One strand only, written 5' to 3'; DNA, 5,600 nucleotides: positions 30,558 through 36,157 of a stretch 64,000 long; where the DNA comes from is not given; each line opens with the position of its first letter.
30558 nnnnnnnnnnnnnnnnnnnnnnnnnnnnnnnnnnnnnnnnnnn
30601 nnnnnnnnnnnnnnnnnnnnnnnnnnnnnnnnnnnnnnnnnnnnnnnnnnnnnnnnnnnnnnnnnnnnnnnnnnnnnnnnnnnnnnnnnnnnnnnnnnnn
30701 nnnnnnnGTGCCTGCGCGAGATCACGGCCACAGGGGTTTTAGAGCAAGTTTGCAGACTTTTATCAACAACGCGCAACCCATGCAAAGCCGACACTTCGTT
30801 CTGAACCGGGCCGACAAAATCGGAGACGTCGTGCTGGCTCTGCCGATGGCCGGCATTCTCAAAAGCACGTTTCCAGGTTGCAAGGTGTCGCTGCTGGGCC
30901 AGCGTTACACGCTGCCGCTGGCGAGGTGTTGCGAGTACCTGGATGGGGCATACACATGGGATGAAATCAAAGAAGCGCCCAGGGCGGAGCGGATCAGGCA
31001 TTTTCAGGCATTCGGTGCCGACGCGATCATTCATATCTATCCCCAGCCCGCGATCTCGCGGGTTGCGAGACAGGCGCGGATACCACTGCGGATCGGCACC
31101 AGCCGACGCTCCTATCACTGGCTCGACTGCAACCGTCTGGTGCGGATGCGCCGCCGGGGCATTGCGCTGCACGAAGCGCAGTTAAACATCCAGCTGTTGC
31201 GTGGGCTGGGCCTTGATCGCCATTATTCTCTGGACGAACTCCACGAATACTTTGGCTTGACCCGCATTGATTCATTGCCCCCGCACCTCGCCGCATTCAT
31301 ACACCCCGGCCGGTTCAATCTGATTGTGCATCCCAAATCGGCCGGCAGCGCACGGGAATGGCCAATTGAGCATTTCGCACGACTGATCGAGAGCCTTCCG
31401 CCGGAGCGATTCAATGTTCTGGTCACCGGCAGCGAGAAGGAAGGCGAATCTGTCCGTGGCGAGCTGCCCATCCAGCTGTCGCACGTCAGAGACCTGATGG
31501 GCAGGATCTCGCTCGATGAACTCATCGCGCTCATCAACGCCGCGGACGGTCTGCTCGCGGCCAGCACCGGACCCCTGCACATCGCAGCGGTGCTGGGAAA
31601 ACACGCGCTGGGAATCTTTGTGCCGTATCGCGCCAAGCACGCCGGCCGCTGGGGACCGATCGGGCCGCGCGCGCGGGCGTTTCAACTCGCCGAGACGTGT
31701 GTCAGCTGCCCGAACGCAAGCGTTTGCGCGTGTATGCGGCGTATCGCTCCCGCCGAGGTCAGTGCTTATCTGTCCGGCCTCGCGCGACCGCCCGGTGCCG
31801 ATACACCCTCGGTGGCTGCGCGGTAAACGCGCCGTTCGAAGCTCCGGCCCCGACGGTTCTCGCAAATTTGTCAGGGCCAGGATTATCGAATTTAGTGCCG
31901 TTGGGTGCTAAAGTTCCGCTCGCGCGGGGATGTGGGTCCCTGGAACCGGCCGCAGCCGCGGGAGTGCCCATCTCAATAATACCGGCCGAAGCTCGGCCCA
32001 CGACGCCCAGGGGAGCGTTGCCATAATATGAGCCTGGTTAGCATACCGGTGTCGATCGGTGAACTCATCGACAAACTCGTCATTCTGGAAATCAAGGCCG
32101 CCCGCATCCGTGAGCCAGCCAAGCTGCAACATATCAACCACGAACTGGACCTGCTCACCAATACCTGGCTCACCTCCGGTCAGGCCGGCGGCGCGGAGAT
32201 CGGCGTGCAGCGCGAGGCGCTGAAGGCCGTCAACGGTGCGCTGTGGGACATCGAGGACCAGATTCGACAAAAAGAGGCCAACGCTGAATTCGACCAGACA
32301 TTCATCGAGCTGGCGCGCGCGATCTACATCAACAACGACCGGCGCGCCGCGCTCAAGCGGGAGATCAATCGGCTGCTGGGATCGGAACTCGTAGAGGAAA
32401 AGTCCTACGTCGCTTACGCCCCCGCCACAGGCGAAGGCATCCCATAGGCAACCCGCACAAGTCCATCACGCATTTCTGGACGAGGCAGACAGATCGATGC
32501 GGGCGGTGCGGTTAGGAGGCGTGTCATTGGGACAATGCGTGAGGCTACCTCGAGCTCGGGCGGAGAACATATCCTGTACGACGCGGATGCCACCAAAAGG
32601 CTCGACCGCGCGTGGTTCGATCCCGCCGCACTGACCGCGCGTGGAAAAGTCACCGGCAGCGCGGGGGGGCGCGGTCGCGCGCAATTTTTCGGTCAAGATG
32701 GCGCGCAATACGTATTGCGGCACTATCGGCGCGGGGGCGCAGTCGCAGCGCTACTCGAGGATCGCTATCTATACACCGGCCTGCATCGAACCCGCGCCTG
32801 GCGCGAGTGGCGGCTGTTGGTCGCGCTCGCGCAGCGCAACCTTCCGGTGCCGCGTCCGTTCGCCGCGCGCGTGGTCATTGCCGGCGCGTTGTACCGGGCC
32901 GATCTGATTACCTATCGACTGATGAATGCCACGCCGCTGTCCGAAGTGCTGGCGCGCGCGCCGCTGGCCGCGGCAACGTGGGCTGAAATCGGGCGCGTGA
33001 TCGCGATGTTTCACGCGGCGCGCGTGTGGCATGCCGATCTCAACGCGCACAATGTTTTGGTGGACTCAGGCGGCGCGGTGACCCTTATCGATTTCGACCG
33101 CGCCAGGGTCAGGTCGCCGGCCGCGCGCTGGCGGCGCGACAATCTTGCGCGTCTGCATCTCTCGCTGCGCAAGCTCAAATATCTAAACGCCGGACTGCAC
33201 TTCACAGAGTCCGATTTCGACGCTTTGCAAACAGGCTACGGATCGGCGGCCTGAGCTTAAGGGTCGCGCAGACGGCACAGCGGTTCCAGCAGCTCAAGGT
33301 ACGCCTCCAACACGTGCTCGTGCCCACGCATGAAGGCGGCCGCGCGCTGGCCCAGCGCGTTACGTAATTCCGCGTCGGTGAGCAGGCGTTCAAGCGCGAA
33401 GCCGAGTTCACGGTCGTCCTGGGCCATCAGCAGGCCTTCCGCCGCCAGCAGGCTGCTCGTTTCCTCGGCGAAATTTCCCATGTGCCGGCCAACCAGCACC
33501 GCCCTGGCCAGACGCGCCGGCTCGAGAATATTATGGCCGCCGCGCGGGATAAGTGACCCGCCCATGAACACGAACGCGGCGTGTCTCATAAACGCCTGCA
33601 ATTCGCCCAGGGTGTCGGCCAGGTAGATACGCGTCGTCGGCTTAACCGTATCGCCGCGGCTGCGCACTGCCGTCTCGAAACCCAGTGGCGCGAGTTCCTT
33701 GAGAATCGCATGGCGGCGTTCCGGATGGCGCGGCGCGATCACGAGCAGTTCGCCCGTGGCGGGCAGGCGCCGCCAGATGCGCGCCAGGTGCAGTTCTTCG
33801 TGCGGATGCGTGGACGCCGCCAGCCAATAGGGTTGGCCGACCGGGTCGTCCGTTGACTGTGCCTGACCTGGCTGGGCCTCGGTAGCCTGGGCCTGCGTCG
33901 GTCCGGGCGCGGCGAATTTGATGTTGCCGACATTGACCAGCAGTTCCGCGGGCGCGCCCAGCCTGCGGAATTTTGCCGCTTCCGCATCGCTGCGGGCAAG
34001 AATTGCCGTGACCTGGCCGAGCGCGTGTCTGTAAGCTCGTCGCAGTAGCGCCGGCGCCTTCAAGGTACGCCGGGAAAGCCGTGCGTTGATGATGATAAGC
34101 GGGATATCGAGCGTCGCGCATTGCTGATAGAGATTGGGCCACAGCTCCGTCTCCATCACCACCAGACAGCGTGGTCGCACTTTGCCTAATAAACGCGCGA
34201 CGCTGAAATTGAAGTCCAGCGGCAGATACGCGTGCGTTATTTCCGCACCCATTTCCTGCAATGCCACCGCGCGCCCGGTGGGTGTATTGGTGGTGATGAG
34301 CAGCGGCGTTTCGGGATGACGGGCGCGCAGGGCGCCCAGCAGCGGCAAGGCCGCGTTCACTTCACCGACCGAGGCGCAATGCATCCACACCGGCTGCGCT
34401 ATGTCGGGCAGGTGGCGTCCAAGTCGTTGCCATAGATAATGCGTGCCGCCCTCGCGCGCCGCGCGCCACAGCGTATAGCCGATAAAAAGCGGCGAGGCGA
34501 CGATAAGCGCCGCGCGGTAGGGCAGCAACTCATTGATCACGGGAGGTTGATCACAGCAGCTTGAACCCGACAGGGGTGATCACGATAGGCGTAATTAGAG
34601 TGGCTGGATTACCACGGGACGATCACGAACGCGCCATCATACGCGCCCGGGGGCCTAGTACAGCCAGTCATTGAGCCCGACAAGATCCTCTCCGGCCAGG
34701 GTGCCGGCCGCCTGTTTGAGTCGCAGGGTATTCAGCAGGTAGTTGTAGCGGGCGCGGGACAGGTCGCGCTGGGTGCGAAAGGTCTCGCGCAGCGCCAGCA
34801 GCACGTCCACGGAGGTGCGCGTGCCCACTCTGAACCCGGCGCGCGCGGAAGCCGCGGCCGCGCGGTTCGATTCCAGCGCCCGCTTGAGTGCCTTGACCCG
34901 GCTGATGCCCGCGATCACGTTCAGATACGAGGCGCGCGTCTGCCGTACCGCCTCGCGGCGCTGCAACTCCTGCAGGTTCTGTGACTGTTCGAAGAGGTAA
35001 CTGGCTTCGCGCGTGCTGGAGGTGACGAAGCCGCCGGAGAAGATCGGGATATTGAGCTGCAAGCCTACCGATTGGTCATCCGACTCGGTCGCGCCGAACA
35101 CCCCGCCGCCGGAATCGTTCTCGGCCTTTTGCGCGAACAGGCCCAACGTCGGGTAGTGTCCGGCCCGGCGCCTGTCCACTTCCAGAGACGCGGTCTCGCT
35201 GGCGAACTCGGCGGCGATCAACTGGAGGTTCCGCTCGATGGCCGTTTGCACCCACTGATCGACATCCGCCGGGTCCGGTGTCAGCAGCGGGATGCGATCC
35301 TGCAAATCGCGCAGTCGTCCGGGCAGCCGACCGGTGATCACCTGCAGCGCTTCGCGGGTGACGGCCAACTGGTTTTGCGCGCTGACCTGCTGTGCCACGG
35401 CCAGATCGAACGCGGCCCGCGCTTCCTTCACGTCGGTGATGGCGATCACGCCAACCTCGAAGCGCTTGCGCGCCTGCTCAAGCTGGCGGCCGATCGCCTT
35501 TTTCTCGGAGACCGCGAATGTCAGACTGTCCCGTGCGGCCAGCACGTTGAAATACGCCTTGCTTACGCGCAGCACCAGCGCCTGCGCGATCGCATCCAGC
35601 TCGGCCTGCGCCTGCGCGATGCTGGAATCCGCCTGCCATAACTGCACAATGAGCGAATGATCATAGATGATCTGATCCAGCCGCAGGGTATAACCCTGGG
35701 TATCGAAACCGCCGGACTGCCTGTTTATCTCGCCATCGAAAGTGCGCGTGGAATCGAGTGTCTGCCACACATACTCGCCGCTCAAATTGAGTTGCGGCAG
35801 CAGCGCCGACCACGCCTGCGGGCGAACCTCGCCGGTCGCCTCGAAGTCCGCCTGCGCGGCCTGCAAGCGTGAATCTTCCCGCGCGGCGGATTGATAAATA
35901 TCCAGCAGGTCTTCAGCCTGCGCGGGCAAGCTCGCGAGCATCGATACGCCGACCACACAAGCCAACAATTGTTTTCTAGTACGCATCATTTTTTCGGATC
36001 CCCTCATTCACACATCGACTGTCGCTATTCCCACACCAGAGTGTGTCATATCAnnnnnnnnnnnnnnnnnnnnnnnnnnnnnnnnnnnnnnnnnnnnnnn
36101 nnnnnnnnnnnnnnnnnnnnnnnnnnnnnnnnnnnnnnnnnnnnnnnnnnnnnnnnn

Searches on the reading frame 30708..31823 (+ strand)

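Call 76: search_protein_families(library=pfam, proteins=[window:30708-31823:+], max_evalue=0.00001)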
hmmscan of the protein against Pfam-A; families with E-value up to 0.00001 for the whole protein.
window:30708-31823:+ (372 aa): 1 family
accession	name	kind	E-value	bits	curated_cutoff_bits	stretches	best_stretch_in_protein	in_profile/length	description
PF01075.23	Glyco_transf_9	-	2.4e-20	73.4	22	1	118-334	27-236/247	Glycosyltransferase family 9 (heptosyltransferase)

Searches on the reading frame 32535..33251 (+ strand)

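Call 76: search_protein_families(library=pfam, proteins=[window:32535-33251:+], max_evalue=0.00001)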
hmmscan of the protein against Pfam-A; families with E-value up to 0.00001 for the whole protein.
window:32535-33251:+ (239 aa): 5 families
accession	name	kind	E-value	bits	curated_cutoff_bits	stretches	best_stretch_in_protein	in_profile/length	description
PF06293.20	Kdo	-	1.1e-44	152.8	21.3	1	34-235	5-207/207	Lipopolysaccharide kinase (Kdo/WaaP) family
PF01163.29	RIO1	-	6.1e-10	39.5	22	1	82-188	49-149/187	RIO domain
PF01636.29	APH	-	8.6e-09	35.9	23.2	1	146-196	152-203/239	Phosphotransferase enzyme family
PF19974.5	TCAD9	-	2.6e-06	27.3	40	1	162-197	297-331/429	Ternary complex associated domain 9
PF00069.31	Pkinase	-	9.2e-06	25.7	31.7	0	145-192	100-147/263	Protein kinase domain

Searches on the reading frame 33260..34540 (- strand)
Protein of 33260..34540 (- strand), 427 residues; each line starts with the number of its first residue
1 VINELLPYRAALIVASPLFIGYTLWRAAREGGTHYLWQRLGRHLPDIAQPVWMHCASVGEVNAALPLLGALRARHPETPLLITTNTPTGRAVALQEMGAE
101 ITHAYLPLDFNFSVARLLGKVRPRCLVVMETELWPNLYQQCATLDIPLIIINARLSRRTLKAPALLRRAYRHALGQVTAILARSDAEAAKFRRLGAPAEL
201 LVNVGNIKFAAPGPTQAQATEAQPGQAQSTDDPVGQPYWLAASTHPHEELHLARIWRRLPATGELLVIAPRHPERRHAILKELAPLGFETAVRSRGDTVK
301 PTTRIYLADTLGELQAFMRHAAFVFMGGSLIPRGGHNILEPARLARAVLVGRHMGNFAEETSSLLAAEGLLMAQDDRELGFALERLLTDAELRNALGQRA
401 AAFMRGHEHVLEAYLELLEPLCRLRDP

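Call 76: search_protein_families(library=pfam, proteins=[window:33260-34540:-], max_evalue=0.00001)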
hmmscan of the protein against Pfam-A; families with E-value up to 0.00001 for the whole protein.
window:33260-34540:- (427 aa): 1 family
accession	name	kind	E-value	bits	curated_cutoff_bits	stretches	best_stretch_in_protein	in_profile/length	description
PF04413.22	Glycos_transf_N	-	1.7e-56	191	23.9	1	37-210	4-178/179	3-Deoxy-D-manno-octulosonic-acid transferase (kdotransferase)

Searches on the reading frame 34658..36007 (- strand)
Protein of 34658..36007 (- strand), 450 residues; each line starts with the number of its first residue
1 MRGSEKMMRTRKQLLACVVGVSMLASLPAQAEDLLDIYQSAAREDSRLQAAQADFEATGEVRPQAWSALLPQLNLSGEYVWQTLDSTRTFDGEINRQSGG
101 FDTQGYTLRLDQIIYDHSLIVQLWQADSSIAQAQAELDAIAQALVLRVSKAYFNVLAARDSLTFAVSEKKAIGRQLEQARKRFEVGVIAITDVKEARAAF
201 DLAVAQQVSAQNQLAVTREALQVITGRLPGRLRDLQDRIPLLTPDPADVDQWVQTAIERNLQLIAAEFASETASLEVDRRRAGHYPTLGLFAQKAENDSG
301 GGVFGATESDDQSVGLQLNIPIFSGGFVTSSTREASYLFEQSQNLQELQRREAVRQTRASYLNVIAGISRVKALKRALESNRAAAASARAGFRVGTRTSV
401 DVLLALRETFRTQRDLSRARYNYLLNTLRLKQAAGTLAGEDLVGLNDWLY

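Call 76: search_protein_families(library=pfam, proteins=[window:34658-36007:-], max_evalue=0.00001)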
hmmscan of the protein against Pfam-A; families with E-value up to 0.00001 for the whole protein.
window:34658-36007:- (450 aa): 1 family
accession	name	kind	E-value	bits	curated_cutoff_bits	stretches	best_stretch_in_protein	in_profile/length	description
PF02321.23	OEP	-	9e-54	182.6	22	2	250-435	2-187/187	Outer membrane efflux protein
